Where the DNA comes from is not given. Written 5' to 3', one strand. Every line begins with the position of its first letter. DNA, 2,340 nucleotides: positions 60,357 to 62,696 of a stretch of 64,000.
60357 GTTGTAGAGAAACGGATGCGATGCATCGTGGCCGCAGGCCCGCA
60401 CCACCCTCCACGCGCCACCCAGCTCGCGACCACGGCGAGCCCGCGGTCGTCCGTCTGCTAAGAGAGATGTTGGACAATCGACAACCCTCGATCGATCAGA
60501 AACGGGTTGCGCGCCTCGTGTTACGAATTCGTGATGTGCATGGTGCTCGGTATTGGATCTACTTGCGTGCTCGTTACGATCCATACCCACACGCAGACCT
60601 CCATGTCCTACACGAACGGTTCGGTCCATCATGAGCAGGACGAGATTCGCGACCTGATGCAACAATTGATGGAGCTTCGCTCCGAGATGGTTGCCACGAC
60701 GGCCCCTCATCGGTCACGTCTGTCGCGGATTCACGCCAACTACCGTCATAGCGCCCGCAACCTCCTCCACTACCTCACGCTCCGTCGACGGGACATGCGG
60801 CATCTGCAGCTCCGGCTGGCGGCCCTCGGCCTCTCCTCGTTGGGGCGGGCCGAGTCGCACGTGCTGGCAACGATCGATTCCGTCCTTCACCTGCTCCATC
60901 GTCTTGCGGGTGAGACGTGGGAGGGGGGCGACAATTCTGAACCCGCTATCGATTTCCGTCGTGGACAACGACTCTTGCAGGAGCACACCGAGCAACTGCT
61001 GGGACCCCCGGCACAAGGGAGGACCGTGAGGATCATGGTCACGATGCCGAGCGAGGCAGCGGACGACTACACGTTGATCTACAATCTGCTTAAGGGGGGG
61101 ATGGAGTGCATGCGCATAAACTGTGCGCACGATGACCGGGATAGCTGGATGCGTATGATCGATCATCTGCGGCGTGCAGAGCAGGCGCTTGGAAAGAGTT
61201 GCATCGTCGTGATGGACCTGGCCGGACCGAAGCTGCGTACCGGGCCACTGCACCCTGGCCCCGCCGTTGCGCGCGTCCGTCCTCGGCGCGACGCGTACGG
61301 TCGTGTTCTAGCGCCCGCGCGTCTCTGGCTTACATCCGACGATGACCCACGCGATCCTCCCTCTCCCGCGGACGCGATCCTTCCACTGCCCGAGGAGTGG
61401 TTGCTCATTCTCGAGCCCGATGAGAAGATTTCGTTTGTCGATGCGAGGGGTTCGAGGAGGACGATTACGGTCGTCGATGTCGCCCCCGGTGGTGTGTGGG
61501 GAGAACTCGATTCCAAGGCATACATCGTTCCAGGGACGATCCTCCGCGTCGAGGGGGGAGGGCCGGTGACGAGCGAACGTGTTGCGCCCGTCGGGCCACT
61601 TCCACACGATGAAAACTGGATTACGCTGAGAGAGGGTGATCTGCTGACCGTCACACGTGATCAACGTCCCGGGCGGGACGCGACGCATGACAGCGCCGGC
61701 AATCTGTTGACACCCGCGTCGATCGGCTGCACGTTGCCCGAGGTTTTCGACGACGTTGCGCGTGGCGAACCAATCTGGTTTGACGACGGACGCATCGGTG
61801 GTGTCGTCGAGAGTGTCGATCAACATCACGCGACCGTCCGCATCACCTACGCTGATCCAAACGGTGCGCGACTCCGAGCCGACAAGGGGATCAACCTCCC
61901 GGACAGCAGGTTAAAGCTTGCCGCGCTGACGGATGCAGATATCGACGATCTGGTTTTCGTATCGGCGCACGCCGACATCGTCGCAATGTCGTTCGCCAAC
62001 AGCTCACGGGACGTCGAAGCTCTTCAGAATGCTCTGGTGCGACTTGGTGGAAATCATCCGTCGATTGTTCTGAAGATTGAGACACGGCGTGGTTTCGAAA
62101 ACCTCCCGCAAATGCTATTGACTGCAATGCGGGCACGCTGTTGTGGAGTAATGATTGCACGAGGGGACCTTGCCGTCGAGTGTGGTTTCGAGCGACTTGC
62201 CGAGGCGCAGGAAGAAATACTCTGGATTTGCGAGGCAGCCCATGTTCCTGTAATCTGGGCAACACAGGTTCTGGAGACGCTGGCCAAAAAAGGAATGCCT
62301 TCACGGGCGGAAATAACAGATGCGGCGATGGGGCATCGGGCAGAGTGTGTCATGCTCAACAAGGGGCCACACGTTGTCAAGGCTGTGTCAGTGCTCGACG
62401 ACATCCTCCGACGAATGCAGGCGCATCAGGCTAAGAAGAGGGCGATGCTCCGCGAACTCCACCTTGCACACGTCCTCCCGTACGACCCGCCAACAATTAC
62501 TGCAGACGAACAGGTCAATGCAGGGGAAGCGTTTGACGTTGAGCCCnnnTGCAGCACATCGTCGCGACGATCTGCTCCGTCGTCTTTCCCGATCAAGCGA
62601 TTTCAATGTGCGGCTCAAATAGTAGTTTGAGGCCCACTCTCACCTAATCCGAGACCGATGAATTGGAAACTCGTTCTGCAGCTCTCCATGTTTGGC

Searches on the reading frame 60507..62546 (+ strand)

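Call 73: search_protein_families(library=pfam, proteins=[window:60507-62546:+], max_evalue=0.00001)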
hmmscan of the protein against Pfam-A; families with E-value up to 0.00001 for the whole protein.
window:60507-62546:+ (680 aa): 1 family
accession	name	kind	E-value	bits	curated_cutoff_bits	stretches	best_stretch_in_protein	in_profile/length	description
PF00224.27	PK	-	1.9e-49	169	30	2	401-618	104-315/328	Pyruvate kinase, barrel domain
